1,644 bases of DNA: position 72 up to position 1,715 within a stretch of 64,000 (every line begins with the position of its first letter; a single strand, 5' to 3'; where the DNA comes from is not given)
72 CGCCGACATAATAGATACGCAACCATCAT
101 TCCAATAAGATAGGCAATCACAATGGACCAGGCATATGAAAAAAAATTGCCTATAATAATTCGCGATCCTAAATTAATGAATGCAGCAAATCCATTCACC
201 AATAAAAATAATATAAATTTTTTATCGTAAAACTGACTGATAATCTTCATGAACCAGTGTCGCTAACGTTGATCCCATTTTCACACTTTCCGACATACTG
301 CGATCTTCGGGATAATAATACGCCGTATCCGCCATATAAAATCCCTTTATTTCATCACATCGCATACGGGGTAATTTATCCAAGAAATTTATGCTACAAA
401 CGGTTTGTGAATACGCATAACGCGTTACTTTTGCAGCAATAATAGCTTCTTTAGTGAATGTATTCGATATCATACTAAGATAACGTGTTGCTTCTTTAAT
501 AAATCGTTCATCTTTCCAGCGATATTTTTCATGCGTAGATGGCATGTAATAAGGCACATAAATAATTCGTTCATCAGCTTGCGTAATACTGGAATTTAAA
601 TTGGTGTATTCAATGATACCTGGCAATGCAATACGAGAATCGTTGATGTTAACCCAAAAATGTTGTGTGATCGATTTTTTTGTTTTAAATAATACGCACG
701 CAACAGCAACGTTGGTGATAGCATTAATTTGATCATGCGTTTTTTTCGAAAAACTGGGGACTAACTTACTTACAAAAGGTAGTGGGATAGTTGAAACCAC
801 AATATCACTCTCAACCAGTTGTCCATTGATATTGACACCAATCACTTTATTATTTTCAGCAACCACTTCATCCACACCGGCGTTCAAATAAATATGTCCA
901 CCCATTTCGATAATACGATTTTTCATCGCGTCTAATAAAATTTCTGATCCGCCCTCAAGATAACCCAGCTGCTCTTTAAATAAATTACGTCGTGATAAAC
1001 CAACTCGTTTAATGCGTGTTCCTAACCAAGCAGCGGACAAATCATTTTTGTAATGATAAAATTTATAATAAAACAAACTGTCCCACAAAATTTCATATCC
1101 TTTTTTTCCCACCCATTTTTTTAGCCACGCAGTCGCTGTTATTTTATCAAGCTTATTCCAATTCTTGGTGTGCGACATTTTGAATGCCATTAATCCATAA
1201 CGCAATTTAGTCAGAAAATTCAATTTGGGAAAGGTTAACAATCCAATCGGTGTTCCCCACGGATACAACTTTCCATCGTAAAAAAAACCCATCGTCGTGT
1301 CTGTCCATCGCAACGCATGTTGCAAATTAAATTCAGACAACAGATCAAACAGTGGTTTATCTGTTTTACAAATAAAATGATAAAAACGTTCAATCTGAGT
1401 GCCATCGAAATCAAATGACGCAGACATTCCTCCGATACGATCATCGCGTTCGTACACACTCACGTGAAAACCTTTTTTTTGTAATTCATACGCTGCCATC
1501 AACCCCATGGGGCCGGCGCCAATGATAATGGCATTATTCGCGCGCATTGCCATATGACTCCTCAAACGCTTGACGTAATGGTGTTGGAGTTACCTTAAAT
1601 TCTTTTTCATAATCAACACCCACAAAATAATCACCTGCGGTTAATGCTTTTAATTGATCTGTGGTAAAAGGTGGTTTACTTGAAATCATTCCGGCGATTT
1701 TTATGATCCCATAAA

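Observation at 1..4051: DPA-like lipid-linked pentose pathway (HAD::UbiA - SDR - flavoprotein - GtrA) in a Gram-negative glycan locus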

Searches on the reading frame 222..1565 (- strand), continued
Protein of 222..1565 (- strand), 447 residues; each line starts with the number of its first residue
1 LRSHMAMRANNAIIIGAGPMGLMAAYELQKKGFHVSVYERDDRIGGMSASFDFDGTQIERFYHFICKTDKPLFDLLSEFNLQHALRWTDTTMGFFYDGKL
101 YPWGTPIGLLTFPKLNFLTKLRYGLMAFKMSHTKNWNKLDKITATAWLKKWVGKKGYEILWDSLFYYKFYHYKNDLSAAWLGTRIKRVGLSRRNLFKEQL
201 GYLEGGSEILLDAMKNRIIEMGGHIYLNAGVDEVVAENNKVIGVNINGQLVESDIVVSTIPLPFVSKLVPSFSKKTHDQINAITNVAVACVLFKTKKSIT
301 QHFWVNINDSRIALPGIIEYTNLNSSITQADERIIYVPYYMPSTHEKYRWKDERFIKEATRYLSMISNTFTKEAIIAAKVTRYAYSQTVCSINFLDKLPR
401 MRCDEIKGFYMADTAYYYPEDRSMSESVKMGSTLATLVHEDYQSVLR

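Call 45: fold_search(model_id=the predicted structure, library=pdb)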
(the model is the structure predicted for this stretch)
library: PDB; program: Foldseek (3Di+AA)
matches with E <= 10: 1977; with E <= 0.001: 989
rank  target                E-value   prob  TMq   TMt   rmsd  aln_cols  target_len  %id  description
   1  5mog_A                7.3e-28  1.00  0.83  0.80   3.7       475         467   19  Oryza sativa phytoene desaturase inhibited by norflurazon (released 2017-07-12)
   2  5mog_E                1.8e-27  1.00  0.84  0.80   3.6       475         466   19  Oryza sativa phytoene desaturase inhibited by norflurazon (released 2017-07-12)
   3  5mog_C                4.0e-27  1.00  0.82  0.78   3.9       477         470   19  Oryza sativa phytoene desaturase inhibited by norflurazon (released 2017-07-12)
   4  5mog_B                1.7e-26  1.00  0.82  0.78   3.9       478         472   19  Oryza sativa phytoene desaturase inhibited by norflurazon (released 2017-07-12)
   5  9a78_B                2.0e-26  1.00  0.77  0.73   5.2       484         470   15  Integrative model of SYFB-CGOX by crosslinking MS and deep learning (released 2024-09-18)
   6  2ivd_B                4.8e-26  1.00  0.77  0.77   5.0       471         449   15  Structure of protoporphyrinogen oxidase from Myxococcus xanthus with acifluorfen (released 2006-10-17)
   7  2ive_B                5.7e-26  1.00  0.77  0.77   4.9       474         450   15  Structure of protoporphyrinogen oxidase from Myxococcus xanthus (released 2006-10-17)
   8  2ive_A                5.7e-26  1.00  0.78  0.77   5.0       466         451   14  Structure of protoporphyrinogen oxidase from Myxococcus xanthus (released 2006-10-17)
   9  2ivd_A                1.5e-25  1.00  0.76  0.76   5.3       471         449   15  Structure of protoporphyrinogen oxidase from Myxococcus xanthus with acifluorfen (released 2006-10-17)
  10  3lov                  1.5e-25  1.00  0.76  0.76   5.4       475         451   17  Crystal structure of Putative protoporphyrinogen oxidase (YP_001813199.1) from Exiguobacterium sp. 255-15 at 2.06 A reso (released 2010-02-23)
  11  3nks                  5.2e-25  1.00  0.77  0.74   5.0       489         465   19  Structure of human protoporphyrinogen IX oxidase (released 2011-04-20)
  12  3ka7                  7.8e-25  1.00  0.73  0.77   4.2       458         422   15  Crystal Structure of an oxidoreductase from Methanosarcina mazei. Northeast Structural Genomics Consortium target id MaR (released 2009-11-17)
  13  3i6d_B                1.1e-24  1.00  0.75  0.79   4.3       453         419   15  Crystal structure of PPO from bacillus subtilis with AF (released 2009-12-08)
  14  3i6d_A                2.0e-24  1.00  0.75  0.80   4.3       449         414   15  Crystal structure of PPO from bacillus subtilis with AF (released 2009-12-08)
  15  4ivm                  3.7e-24  1.00  0.77  0.74   5.1       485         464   18  Structure of human protoporphyrinogen IX oxidase(R59G) (released 2013-03-06)
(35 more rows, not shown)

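Call 49: search_protein_families(library=pfam, proteins=[L026:8037-8429:+, L026:11590-12255:+, L026:12365-14221:+, L026:14527-16896:+, L041:6972-8879:-, L041:11518-11928:-, L041:12037-13380:-, L041:16596-18482:-, L015:7740-8990:+, L015:11331-13373:-], max_evalue=0.01)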
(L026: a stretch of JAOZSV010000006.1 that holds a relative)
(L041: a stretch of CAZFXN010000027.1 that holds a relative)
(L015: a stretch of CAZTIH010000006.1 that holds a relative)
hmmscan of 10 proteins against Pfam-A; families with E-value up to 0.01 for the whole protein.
L026:8037-8429:+ (130 aa): 1 family
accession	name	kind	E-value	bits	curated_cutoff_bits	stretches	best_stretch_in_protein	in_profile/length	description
PF04358.19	DsrC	-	2.8e-33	115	24.9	1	21-125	1-104/107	DsrC like protein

L026:11590-12255:+ (221 aa): 8 families
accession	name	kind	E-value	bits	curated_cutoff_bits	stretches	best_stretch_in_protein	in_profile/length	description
PF08241.18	Methyltransf_11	-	7.7e-12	46.1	21.2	1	42-132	1-95/95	Methyltransferase domain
PF13649.12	Methyltransf_25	-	3.4e-07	31.3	27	1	41-128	1-97/97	Methyltransferase domain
PF13489.12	Methyltransf_23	-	6.4e-07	29.7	27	1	37-171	22-162/164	Methyltransferase domain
PF05148.21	Methyltransf_8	-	1.8e-05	25.2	27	1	39-139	74-163/219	Hypothetical methyltransferase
PF08242.18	Methyltransf_12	-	2.6e-05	25.3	30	1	43-130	2-98/98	Methyltransferase domain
PF13847.12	Methyltransf_31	-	3.7e-05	23.9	27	1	76-136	55-113/145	Methyltransferase domain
PF05891.18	Methyltransf_PK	-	0.00026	21.1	27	1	37-198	55-217/218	AdoMet dependent proline di-methyltransferase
PF01209.24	Ubie_methyltran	-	0.0014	18.5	20.1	1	69-155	92-177/233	ubiE/COQ5 methyltransferase family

L026:12365-14221:+ (618 aa): 0 families

L026:14527-16896:+ (789 aa): 10 families
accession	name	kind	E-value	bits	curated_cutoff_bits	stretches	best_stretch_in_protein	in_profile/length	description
PF22706.1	Tex_central_region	-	2.8e-67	226.6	27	1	131-313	1-178/178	Tex central region-like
PF16921.10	Tex_YqgF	-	5e-52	176.1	27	1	330-455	2-126/126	Tex protein YqgF-like domain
PF09371.15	Tex_N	-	1.5e-31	108.4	32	1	3-76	2-75/75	Tex-like protein N-terminal domain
PF12836.13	HHH_3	-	1.4e-26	92.8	27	1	495-559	1-65/65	Helix-hairpin-helix motif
PF17674.7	HHH_9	-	6.7e-23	81.8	23.1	1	565-634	1-70/70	HHH domain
PF00575.29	S1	-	1e-20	74.3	22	1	652-722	2-72/74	S1 RNA binding domain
PF14635.12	HHH_7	-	4.2e-06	27.5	27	1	469-560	6-103/104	Helix-hairpin-helix motif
PF14639.11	YqgF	-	5.7e-06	26.7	35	1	342-462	21-147/150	Holliday-junction resolvase-like of SPT6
PF23459.1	S1_RRP5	-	4.2e-05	24.5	27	1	652-721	1-70/72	RRP5 S1 domain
PF03934.19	T2SSK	-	0.00064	20.5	24.2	1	500-550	1-51/63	Type II secretion system (T2SS), protein K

L041:6972-8879:- (635 aa): 0 families

L041:11518-11928:- (136 aa): 1 family
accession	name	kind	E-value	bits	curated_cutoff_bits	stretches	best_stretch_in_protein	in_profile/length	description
PF08843.17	AbiEii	-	2.4e-11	44.5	22.5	1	30-131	81-185/238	Nucleotidyl transferase AbiEii toxin, Type IV TA system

L041:12037-13380:- (447 aa): 0 families

L041:16596-18482:- (628 aa): 0 families

L015:7740-8990:+ (416 aa): 3 families
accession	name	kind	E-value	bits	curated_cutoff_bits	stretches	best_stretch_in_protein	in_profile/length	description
PF02784.22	Orn_Arg_deC_N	-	5.3e-71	239.3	23.4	1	35-280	3-247/247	Pyridoxal-dependent decarboxylase, pyridoxal binding domain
PF00278.28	Orn_DAP_Arg_deC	-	5.3e-25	88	23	1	29-371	2-95/95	Pyridoxal-dependent decarboxylase, C-terminal sheet domain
PF01168.26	Ala_racemase_N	-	4e-06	27.1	24.1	1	34-224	4-182/220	Alanine racemase, N-terminal domain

L015:11331-13373:- (680 aa): 2 families
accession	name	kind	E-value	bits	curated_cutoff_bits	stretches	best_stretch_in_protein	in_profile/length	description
PF02540.23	NAD_synthase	-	9.1e-27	94.2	21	1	347-546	3-181/242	NAD synthase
PF00795.27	CN_hydrolase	-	6.4e-17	62.2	23.2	1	17-283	3-253/256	Carbon-nitrogen hydrolase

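Call 50: search_protein_families(library=pfam, proteins=[L032:3694-5085:+, L032:5141-7357:-, L032:11119-11955:+, L032:12363-14813:+, L032:14662-16743:+, L032:16740-17846:-, L069:8383-9822:-, L069:11361-12023:+, L069:7026-7994:+, L009:12331-13707:+], max_evalue=0.01)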
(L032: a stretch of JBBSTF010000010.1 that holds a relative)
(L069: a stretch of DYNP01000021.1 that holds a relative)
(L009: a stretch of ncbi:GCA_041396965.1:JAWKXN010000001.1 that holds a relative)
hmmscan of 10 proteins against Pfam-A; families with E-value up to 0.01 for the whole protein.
L032:3694-5085:+ (463 aa): 2 families
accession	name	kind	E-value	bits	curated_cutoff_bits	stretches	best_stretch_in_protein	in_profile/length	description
PF02518.31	HATPase_c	-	4.2e-14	53.4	26.4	1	353-459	4-107/111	Histidine kinase-, DNA gyrase B-, and HSP90-like ATPase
PF00512.31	HisKA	-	1.2e-05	25.7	26.9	1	251-296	4-55/66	His Kinase A (phospho-acceptor) domain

L032:5141-7357:- (738 aa): 3 families
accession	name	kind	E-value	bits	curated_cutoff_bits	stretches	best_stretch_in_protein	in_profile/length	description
PF00593.30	TonB_dep_Rec_b-barrel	-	6.5e-60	204.7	27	1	264-707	7-436/436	TonB dependent receptor-like, beta-barrel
PF07715.20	Plug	-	3.6e-20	72.9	23.9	1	97-193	2-107/107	TonB-dependent Receptor Plug Domain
PF14905.12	OMP_b-brl_3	-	2e-12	47.3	27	1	456-722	115-388/408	Outer membrane protein beta-barrel family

L032:11119-11955:+ (278 aa): 9 families
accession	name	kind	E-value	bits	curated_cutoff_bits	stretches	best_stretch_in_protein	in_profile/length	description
PF13489.12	Methyltransf_23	-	5.2e-09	36.5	27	1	90-229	12-160/164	Methyltransferase domain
PF08241.18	Methyltransf_11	-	7.8e-09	36.5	21.2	1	102-192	1-95/95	Methyltransferase domain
PF08242.18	Methyltransf_12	-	1.8e-06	29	30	1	102-190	1-98/98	Methyltransferase domain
PF13649.12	Methyltransf_25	-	1.1e-05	26.4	27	1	101-188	1-97/97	Methyltransferase domain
PF07021.18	MetW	-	3.7e-05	23.9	21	1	92-199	8-114/193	Methionine biosynthesis protein MetW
PF13847.12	Methyltransf_31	-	0.00062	19.9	27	1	150-196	70-113/145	Methyltransferase domain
PF05148.21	Methyltransf_8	-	0.0013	19.1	27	1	97-199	72-163/219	Hypothetical methyltransferase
PF02475.24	TRM5-TYW2_MTfase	-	0.0056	17.1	28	1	93-159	32-100/164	TRM5/TYW2 methyltransferase domain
PF01209.24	Ubie_methyltran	-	0.0096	15.7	20.1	0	137-199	100-161/233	ubiE/COQ5 methyltransferase family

L032:12363-14813:+ (816 aa): 0 families

L032:14662-16743:+ (693 aa): 0 families

L032:16740-17846:- (368 aa): 3 families
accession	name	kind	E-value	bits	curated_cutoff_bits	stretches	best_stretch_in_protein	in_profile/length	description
PF00535.33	Glycos_transf_2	-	9.6e-10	39.1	23.3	1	34-202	2-167/168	Glycosyl transferase family 2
PF13641.12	Glyco_tranf_2_3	-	8.6e-09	36.2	27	1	32-244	3-211/230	Glycosyltransferase like family 2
PF13632.12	Glyco_trans_2_3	-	1.1e-06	29.1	27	1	119-264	2-134/198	Glycosyl transferase family group 2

L069:8383-9822:- (479 aa): 3 families
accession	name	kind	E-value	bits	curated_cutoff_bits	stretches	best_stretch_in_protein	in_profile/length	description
PF13091.12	PLDc_2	-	1.6e-43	148.1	27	2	321-442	3-127/132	PLD-like domain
PF00614.28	PLDc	-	5.2e-16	58.3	21.9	2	219-244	3-28/28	Phospholipase D Active site motif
PF13396.11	PLDc_N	-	9e-06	26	23.3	1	21-60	4-42/42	Phospholipase_D-nuclease N-terminal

L069:11361-12023:+ (220 aa): 6 families
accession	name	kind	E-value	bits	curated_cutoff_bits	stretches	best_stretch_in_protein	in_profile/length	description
PF08241.18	Methyltransf_11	-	2.8e-11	44.3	21.2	1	42-132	1-95/95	Methyltransferase domain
PF13489.12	Methyltransf_23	-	4.1e-09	36.8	27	1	29-172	11-163/164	Methyltransferase domain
PF13649.12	Methyltransf_25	-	5.5e-07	30.6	27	1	41-128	1-97/97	Methyltransferase domain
PF08242.18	Methyltransf_12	-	2.2e-06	28.7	30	1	43-130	2-98/98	Methyltransferase domain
PF13847.12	Methyltransf_31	-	5.7e-05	23.3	27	1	85-136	66-113/145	Methyltransferase domain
PF05891.18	Methyltransf_PK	-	0.0013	18.7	27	1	14-173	33-199/218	AdoMet dependent proline di-methyltransferase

L069:7026-7994:+ (322 aa): 2 families
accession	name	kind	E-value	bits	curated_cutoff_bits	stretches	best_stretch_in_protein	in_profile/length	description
PF00586.29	AIRS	-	2.2e-28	99.3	24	1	28-138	1-112/112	AIR synthase related protein, N-terminal domain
PF02769.27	AIRS_C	-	2.8e-09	37.8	23.1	1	150-297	1-148/156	AIR synthase related protein, C-terminal domain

L009:12331-13707:+ (458 aa): 0 families

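Call 52: search_dna_similar(query=window:222-1565:-, collection=plasmids, mode=protein, max_rows=15)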
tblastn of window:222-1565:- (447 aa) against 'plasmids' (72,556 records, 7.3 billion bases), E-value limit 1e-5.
Records with a match: 22; places in all: 22; records where one place covers at least 80% of the query: 11.
Best place of each record, by identity: <60% 22.
By first word of the organism name: Rhizobium 4; Burkholderia 2; Novosphingobium 2; Methylomagnum 2; Arthrobacter 2; Agrobacterium 1; Rhodobacteraceae 1; Embleya 1; Gloeothece 1; Aeromonas 1; and 5 more.
By predicted mobility (MOB-suite, as given by PLSDB): non-mobilizable 17; conjugative 4; mobilizable 1.
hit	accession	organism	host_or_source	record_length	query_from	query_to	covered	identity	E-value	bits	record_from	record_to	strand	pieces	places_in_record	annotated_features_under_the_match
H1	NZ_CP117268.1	Rhizobium rhododendri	Rhododendron sp.,pure bacterial ...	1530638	8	438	96%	44.5%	1e-121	397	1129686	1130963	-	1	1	record has no annotation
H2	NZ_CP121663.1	Rhizobium sp. CB3090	Gliricidia sp.,cell culture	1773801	13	438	95%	44.4%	2e-131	425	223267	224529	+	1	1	record has no annotation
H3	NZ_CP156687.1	Burkholderia stagnalis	Bacterial cells,soils collected in ...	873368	14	438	95%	43.8%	5e-118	387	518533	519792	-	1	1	NAD(P)/FAD-dependent oxidoreductase | GtrA family protein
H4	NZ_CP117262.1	Rhizobium tumorigenes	Rubus sp.,pure bacterial culture,Aerial ...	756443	32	438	91%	45.0%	2e-121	396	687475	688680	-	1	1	NAD(P)/FAD-dependent oxidoreductase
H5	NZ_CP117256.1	Rhizobium tumorigenes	Rubus sp.,pure bacterial culture,Aerial ...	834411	32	438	91%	44.7%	9e-122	397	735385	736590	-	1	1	NAD(P)/FAD-dependent oxidoreductase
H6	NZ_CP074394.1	Agrobacterium salinitolerans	Cotton,tiaaue sample,root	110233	32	435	90%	43.3%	8e-119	389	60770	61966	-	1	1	NAD(P)/FAD-dependent oxidoreductase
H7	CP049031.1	Rhodobacteraceae bacterium SC52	Apostichopus japonicus,pure ...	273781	32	435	90%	41.6%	3e-113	373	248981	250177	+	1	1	NAD(P)/FAD-dependent oxidoreductase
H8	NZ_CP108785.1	Embleya sp. NBC_00888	-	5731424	8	438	96%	29.0%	8e-62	224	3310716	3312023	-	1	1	none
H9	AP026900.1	Novosphingobium sp. MBES04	-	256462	3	402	89%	21.0%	2e-9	67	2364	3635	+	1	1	FAD-dependent oxidoreductase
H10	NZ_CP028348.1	Novosphingobium sp. THN1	cell culture,surface water of Lake Taihu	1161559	8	404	89%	20.8%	8e-9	66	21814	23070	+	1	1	record has no annotation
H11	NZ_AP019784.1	Methylomagnum ishizawai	-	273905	11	398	87%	21.0%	4e-10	70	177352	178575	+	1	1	NAD(P)/FAD-dependent oxidoreductase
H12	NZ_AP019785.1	Methylomagnum ishizawai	-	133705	7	356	78%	22.1%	3e-10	70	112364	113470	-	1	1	NAD(P)/FAD-dependent oxidoreductase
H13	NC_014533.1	Gloeothece verrucosa PCC 7822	fresh water in rice field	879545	10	361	79%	20.8%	6e-6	57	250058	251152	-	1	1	NAD(P)/FAD-dependent oxidoreductase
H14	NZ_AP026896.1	Aeromonas caviae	Microbe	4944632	14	267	57%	27.4%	6e-10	69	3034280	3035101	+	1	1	none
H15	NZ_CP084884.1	Natrinema zhouii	pure culture,Salt mine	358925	1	306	68%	22.4%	1e-8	65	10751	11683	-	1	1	flavin monoamine oxidase family protein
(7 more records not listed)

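Call 53: get_annotated_region(hit=H3, flank=10000)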
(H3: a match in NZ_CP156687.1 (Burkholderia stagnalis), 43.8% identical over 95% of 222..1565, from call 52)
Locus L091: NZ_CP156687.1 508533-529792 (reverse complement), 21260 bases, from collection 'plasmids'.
description: Burkholderia stagnalis strain YJ-2 plasmid plas2, complete sequence
organism: Burkholderia stagnalis (NCBI taxid 1503054)
taxonomy: Bacteria; Pseudomonadota; Betaproteobacteria; Burkholderiales; Burkholderiaceae; Burkholderia; Burkholderia stagnalis
host: -; source: Bacterial cells,soils collected in Guangdong Province, China; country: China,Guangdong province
typing (MOB-suite, as given by PLSDB): non-mobilizable
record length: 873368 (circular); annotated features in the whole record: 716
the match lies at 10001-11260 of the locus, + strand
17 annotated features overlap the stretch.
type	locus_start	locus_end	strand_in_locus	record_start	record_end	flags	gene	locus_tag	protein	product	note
CDS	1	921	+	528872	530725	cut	-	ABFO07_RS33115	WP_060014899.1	L-tyrosine/L-tryptophan isonitrile synthase family protein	-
CDS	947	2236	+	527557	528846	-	-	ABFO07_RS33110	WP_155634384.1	nucleotide disphospho-sugar-binding domain-containing protein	-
CDS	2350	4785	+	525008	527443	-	-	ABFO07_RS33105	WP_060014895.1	hypothetical protein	-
CDS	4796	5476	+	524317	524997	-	-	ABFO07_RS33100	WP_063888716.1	class I SAM-dependent methyltransferase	-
CDS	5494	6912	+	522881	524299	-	-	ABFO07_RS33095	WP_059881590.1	UbiA family prenyltransferase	-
CDS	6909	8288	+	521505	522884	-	-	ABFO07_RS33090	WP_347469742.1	FAD-binding oxidoreductase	-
CDS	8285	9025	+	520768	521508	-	-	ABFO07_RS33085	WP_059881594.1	SDR family oxidoreductase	-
CDS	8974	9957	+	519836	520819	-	-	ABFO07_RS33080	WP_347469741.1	SDR family oxidoreductase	-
CDS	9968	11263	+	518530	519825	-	-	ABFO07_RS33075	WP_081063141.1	NAD(P)/FAD-dependent oxidoreductase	-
CDS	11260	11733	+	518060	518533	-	-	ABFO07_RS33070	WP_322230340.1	GtrA family protein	GO:0000271 - polysaccharide biosynthetic process [Evidence IEA]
CDS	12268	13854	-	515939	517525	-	-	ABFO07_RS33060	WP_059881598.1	glycosyl hydrolase family 18 protein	GO:0005975 - carbohydrate metabolic process [Evidence IEA]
CDS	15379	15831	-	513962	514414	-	fabZ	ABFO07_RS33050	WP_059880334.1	3-hydroxyacyl-ACP dehydratase FabZ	-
CDS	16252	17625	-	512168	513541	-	-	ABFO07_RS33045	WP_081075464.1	ATP-binding protein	-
CDS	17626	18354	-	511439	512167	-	-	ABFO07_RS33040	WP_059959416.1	response regulator transcription factor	GO:0000160 - phosphorelay signal transduction system [Evidence IEA]; GO:0006355 - regulation of DNA-templated ...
CDS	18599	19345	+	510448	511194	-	-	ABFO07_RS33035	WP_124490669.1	MipA/OmpV family protein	-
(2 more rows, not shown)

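Call 54: get_annotated_region(hit=H6, flank=10000)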
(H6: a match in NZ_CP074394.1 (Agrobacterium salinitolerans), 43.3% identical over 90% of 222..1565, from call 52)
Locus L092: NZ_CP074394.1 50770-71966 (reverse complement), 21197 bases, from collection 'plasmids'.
description: Agrobacterium salinitolerans strain DG3-1 plasmid pDG3-1a, complete sequence
organism: Agrobacterium salinitolerans (NCBI taxid 1183413)
taxonomy: Bacteria; Pseudomonadota; Alphaproteobacteria; Hyphomicrobiales; Rhizobiaceae; Agrobacterium; Agrobacterium salinitolerans
host: -; source: Cotton,tiaaue sample,root; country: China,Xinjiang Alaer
typing (MOB-suite, as given by PLSDB): conjugative; relaxase MOBP; mating-pair formation MPF_T
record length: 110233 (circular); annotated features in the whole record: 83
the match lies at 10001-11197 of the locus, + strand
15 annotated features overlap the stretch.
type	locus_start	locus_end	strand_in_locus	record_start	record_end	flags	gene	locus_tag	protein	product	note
CDS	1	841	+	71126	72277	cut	-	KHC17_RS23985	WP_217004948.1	rhamnan synthesis F family protein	-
CDS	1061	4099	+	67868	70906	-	-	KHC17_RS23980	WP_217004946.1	glycosyltransferase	-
CDS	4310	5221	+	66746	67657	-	-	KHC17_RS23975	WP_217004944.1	class I SAM-dependent methyltransferase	-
CDS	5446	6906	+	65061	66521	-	-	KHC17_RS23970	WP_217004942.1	UbiA family prenyltransferase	-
CDS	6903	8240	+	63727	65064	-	-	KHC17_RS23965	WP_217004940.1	FAD-binding oxidoreductase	-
CDS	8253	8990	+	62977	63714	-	-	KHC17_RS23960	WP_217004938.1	SDR family NAD(P)-dependent oxidoreductase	-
CDS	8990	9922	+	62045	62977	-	-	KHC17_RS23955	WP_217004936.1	NAD-dependent epimerase/dehydratase family protein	-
CDS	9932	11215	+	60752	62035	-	-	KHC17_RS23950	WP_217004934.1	NAD(P)/FAD-dependent oxidoreductase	-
CDS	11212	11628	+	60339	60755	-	-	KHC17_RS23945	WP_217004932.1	GtrA family protein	-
CDS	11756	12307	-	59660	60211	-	-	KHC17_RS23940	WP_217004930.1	hypothetical protein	-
CDS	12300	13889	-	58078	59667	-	-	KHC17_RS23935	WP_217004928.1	hypothetical protein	-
CDS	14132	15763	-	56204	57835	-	-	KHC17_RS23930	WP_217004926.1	hypothetical protein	-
CDS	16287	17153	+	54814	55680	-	-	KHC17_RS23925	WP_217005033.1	IS3 family transposase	-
CDS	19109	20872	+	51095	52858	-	-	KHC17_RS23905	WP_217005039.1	ABC transporter ATP-binding protein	-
CDS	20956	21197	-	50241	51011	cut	-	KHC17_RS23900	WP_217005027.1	IclR family transcriptional regulator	GO:0006355 - regulation of DNA-templated transcription [Evidence IEA]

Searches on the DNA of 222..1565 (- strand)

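Call 51: search_dna_similar(query=L051:1-9287:+, collection=ecoli_genomes, mode=near, max_rows=10)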
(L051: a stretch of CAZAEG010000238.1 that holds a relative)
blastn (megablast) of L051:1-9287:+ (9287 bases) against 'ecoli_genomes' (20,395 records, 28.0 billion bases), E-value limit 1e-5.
No match.
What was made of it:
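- Tried and rejected: A megablast of an Enterobacteriaceae cassette (L051) against all complete E. coli genomes found no match (call 51).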
